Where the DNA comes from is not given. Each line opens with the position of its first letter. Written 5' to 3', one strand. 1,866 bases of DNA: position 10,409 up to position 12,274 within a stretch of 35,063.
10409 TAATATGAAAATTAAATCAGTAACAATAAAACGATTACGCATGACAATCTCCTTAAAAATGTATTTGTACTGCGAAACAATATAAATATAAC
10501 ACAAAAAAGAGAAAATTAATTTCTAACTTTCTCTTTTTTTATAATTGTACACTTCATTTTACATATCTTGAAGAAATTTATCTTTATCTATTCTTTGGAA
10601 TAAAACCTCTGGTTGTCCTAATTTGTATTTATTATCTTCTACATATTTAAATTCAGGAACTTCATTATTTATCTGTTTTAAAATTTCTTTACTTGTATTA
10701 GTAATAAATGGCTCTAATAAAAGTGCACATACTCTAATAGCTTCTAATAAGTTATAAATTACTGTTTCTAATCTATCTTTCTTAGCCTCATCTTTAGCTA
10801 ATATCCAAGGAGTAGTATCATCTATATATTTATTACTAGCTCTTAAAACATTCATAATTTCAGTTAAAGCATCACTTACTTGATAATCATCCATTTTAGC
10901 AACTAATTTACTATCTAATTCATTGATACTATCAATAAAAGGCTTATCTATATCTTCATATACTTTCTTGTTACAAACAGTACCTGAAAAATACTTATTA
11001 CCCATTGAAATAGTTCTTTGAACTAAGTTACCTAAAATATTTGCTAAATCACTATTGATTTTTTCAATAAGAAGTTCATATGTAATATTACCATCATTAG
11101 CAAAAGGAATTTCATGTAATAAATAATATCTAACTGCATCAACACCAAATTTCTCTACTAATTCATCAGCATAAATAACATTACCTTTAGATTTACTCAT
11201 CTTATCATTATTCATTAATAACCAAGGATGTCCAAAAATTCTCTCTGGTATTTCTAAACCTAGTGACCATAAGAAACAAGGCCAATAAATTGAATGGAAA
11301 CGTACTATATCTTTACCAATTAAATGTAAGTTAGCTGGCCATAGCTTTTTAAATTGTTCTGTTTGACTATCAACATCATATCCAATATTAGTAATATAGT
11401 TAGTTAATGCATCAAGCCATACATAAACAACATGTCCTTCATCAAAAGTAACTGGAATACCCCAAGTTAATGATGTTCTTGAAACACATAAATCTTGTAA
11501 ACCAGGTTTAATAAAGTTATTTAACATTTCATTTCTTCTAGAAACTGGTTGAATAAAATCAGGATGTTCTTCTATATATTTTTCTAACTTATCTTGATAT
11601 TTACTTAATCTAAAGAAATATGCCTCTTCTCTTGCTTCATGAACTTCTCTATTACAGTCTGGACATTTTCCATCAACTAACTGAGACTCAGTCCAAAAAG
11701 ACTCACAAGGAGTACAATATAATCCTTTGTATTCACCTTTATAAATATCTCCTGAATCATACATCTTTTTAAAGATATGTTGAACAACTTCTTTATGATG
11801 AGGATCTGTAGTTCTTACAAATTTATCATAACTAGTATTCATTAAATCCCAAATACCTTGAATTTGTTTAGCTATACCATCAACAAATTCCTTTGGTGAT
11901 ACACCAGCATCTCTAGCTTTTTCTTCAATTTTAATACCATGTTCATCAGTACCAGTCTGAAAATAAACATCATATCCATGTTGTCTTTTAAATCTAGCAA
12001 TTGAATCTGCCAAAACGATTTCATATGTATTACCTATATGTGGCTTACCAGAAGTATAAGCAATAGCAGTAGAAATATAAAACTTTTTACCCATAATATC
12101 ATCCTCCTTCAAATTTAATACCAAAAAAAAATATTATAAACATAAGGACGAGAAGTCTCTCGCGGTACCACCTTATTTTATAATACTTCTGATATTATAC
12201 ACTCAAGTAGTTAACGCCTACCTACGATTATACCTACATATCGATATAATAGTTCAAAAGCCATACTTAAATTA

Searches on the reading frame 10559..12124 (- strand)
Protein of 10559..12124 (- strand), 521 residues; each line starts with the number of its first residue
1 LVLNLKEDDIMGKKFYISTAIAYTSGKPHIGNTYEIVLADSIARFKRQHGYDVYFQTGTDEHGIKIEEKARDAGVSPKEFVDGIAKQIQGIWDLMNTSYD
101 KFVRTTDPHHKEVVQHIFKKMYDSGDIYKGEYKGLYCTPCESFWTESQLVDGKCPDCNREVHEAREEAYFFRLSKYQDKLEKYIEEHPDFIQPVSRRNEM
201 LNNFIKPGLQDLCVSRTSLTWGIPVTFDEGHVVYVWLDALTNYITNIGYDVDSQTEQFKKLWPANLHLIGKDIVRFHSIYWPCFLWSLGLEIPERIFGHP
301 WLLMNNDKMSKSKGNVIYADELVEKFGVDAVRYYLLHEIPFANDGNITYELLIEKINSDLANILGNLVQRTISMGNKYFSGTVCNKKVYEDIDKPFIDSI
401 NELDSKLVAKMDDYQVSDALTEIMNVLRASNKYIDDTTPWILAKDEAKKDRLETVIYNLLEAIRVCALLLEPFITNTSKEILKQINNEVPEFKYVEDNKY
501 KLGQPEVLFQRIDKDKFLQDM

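Call 25: search_protein_families(library=pfam, proteins=[window:10559-12124:-], max_evalue=0.00001)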
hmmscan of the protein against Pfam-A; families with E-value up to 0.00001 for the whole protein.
window:10559-12124:- (521 aa): 6 families
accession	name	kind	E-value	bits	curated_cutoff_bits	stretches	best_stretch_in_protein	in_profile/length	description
PF09334.17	tRNA-synt_1g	-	1.3e-114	383.5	20.1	2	164-371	178-390/391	tRNA synthetases class I (M)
PF00133.28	tRNA-synt_1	-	1.6e-31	109.9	22.7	2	12-226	22-244/414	tRNA synthetases class I (I, L, M and V)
PF01406.26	tRNA-synt_1e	-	4.6e-10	39.8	27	0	300-337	245-282/301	tRNA synthetases class I (C) catalytic domain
PF19303.5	Anticodon_3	-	1.3e-09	38.6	23.5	1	393-514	11-137/152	Anticodon binding domain of methionyl tRNA ligase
PF08264.19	Anticodon_1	-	8.3e-09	35.9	25.1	1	393-490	1-105/148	Anticodon-binding domain of tRNA ligase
PF01921.24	tRNA-synt_1f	-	5e-07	29.4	27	0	293-340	267-314/360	tRNA synthetases class I (K)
